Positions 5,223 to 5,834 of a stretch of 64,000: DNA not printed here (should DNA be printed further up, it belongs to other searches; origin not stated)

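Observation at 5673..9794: Nested lower-GC 4-kb insert flanked by near-perfect 38-bp direct repeats that duplicate the MNT antitoxin gene 3' end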

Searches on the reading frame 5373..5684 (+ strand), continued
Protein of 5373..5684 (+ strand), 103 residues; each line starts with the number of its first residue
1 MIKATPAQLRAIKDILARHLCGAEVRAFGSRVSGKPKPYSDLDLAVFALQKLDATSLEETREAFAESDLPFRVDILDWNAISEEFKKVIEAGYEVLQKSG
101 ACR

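Call 71: search_protein_families(library=padloc, proteins=[window:5373-5684:+], max_evalue=0.001)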
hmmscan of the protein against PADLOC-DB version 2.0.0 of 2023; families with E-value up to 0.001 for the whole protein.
window:5373-5684:+ (103 aa): 5 families
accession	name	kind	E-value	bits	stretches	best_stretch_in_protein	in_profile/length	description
PDLC03138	Specificity_I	-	1.9e-27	94.4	1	1-98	1-98/485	Type I specificity subunit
PDLC04904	PDC-S09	-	2.5e-07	28.9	1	9-91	13-93/104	-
PDLC04906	PDC-S09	-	5e-05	21.6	1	9-91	11-93/98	-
PDLC04902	PDC-S09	-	6.6e-05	21.1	1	6-92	6-91/97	-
PDLC04907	PDC-S09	-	0.00013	20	1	5-51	10-56/114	-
